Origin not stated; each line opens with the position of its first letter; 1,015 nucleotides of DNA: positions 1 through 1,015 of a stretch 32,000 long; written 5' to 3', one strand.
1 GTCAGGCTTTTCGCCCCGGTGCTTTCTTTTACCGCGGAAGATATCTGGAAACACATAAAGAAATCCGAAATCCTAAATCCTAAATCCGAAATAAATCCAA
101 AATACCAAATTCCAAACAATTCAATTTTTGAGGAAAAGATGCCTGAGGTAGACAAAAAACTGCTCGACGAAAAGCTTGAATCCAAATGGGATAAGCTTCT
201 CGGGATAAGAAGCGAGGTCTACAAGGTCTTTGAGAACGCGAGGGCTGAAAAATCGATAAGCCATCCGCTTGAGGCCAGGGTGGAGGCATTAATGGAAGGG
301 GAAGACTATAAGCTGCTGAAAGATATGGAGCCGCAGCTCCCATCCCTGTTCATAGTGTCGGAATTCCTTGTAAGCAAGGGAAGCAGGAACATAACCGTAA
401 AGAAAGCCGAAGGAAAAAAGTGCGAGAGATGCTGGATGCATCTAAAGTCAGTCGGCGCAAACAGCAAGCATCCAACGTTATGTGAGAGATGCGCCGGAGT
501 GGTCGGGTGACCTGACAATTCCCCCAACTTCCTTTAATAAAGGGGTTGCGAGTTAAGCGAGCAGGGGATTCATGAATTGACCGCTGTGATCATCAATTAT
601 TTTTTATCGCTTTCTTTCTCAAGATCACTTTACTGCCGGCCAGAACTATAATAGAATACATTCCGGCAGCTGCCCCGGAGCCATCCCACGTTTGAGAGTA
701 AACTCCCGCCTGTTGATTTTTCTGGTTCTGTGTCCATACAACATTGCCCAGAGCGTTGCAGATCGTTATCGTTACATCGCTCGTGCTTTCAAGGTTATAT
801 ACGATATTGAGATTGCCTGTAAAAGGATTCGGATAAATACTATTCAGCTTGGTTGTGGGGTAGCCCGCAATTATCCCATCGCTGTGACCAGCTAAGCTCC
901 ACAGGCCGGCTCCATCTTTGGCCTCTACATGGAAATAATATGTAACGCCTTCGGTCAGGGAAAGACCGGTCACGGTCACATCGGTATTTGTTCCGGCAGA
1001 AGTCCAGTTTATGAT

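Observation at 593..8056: Three complete GH8 catalytic domains in a single 2,487-aa polypeptide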

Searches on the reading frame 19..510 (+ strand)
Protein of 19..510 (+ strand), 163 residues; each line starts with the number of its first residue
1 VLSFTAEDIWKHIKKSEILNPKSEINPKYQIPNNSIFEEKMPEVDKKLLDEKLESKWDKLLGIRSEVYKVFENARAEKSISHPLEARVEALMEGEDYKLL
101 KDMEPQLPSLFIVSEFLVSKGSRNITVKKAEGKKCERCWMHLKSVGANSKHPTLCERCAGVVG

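Call 37: search_protein_families(library=pfam, proteins=[window:19-510:+], max_evalue=0.001)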
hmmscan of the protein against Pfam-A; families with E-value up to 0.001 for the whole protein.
window:19-510:+ (163 aa): 2 families
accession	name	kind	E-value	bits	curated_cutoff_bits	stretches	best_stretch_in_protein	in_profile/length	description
PF06827.20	zf-FPG_IleRS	-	2.3e-11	43.7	21.3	1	132-159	1-28/30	Zinc finger found in FPG and IleRS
PF08264.19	Anticodon_1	-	2.4e-06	27.9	25.1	1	2-89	79-147/148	Anticodon-binding domain of tRNA ligase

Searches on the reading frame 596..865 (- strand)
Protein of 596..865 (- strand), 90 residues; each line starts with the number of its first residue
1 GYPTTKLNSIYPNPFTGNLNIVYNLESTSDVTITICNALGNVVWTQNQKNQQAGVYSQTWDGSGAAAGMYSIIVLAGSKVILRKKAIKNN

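Call 53: find_homologous_proteins(query=A3, max_evalue=0.001)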
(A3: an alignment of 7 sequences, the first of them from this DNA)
Query A3 (7 sequences) (90 aa, profile of the alignment): 104 proteins with E <= 0.001 among 377 candidates.
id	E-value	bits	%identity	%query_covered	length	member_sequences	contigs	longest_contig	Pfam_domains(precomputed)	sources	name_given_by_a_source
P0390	1.0e-20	91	36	86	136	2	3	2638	PF13585.13,PF18962.8,PF13860.13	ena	-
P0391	1.4e-18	84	35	86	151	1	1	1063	PF18962.8,PF13860.13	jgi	jgi:hypothetical protein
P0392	2.0e-17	81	41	91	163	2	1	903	PF18962.8,PF13860.13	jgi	jgi:hypothetical protein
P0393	3.7e-17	80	44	81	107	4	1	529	PF18962.8,PF13860.13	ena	-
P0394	3.9e-17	80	42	80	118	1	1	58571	PF18962.8,PF13860.13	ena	-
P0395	5.3e-17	79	35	86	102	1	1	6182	PF18962.8,PF13860.13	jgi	-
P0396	8.6e-17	79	33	86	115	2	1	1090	PF18962.8,PF13860.13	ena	-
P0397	9.7e-17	79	33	86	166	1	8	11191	PF18962.8,PF13860.13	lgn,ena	-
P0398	1.3e-16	78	33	86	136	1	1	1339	PF18962.8,PF13860.13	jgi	jgi:hypothetical protein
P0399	1.4e-16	78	39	86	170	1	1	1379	PF18962.8,PF13860.13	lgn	-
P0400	1.6e-16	78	38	79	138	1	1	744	PF18962.8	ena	-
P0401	2.5e-16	77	38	86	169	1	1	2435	PF18962.8,PF13860.13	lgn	-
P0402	2.6e-16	77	42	86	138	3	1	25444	PF13585.13,PF18962.8,PF13860.13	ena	-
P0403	1.0e-15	75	38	86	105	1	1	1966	PF18962.8,PF13860.13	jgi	jgi:hypothetical protein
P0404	1.3e-15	75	31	82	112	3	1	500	PF18962.8,PF13860.13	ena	-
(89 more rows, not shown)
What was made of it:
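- On T9SS type-A cargo protein: Named homologues are T9SS type A sorting domains (call 53).
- Profile hits are named T9SS type A sorting domains (call 53).
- Tried and rejected: CTD profile search (call 53).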

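Call 67: predict_structure(alignment_id=A6)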
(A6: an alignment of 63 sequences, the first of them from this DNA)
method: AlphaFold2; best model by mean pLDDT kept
length: 90 residues; sequences in the alignment: 63
mean_pLDDT: 87.8   pTM: 0.78
mean pLDDT of the five models: 87.8, 85.4, 85.3, 82.3, 79.2
residues with pLDDT >= 90: 50; 70-90: 35; 50-70: 5; < 50: 0
segments of 3 or more residues with pLDDT < 50: none
pLDDT, mean of each block of 10 residues (from residue 1): 75 82 93 95 92 94 90 92 80
secondary structure, 60 per line:
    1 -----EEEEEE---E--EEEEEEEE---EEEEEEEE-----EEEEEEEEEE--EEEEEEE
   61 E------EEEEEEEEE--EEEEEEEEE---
elements in order: E6-11 E18-25 E29-36 E42-51 E54-61 E68-76 E79-87
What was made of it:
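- On T9SS type-A cargo protein: The AF2 model has pLDDT 87.8 and 7 strands (call 67).
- The model has 7 strands (call 67).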

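Call 70: fold_search(model_id=the predicted structure, library=pdb)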
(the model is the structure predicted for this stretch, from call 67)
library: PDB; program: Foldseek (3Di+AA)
matches with E <= 10: 1791; with E <= 0.001: 4
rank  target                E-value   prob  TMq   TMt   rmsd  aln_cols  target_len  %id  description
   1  2p9r_B                3.5e-04  1.00  0.68  0.64   3.5        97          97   12  Human alpha2-macroglogulin is composed of multiple domains, as predicted by homology with complement component C3 (released 2007-08-21)
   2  2xwx_A                4.4e-04  1.00  0.72  0.20   4.0       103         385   14  Vibrio cholerae colonization factor GbpA crystal structure (released 2011-11-16)
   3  8gul_A                4.4e-04  1.00  0.71  0.16   5.3       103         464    9  Chitin-active AA10 LPMO (GbpA) complexed with Cu(II) from Vibrio campbellii (released 2023-06-21)
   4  2p9r_A                6.3e-04  1.00  0.73  0.66   2.9       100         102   11  Human alpha2-macroglogulin is composed of multiple domains, as predicted by homology with complement component C3 (released 2007-08-21)
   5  4g5a_A                1.2e-03  1.00  0.61  0.57   3.1        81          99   16  Crystal structure of a putative member of duf 3244 protein family (BT_1867) from Bacteroides thetaiotaomicron VPI-5482 (released 2012-09-19)
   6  6ru5_A                1.3e-03  1.00  0.70  0.12   4.0       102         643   18  human complement C3 in complex with the hC3Nb1 nanobody (released 2019-08-21)
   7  2nnc_B                1.6e-03  1.00  0.46  0.38   5.6        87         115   14  Structure of the sulfur carrier protein SoxY from Chlorobium limicola f thiosulfatophilum (released 2007-03-13)
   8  8glk_D                1.8e-03  1.00  0.62  0.74   3.9        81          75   26  The Type 9 Secretion System dGldL peak II, NucA substrate bound complex (released 2024-01-31)
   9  8jmw_A                1.8e-03  1.00  0.61  0.13   4.8        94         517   18  Fibril form of serine peptidase Vpr (released 2023-12-06)
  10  8r09_B                2.1e-03  1.00  0.59  0.05   4.7       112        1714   10  Cryo-EM structure of the cross-exon pre-B+5'ss+ATPgammaS complex (released 2024-05-22)
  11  6ncy_A                2.2e-03  1.00  0.53  0.11   5.7        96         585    8  Crystal structure of hybrid beta-glucuronidase/beta-galacturonidase from Fusicatenibacter saccharivorans (released 2019-02-20)
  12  3sd2                  2.8e-03  1.00  0.66  0.69   2.8        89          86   20  Crystal structure of a putative member of duf3244 protein family (BT_3571) from Bacteroides thetaiotaomicron vpi-5482 at (released 2011-06-29)
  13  7eh9_B                2.8e-03  1.00  0.52  0.37   6.3        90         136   26  Crystal structure of the flagellar hook cap fragment from Salmonella enterica serovar Typhimurium (released 2021-11-24)
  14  6oe6_A                3.1e-03  1.00  0.62  0.46   2.7        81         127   12  Structure of a Uncharacterized protein from Leptospira interrogans serogroup Icterohaemorrhagiae serovar Copenhageni ( (released 2019-04-17)
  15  7xdi_E                3.4e-03  1.00  0.65  0.35   3.5        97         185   11  Tail structure of bacteriophage SSV19 (released 2022-08-10)
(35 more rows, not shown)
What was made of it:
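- On T9SS type-A cargo protein: Foldseek hits include the NucA CTD in the SprA complex (8GLK_D, target-normalised TM 0.74) and PorZ, among many generic Ig-like folds (call 70).
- Foldseek matches of the CTD model are mostly generic Ig-like domains (call 70).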
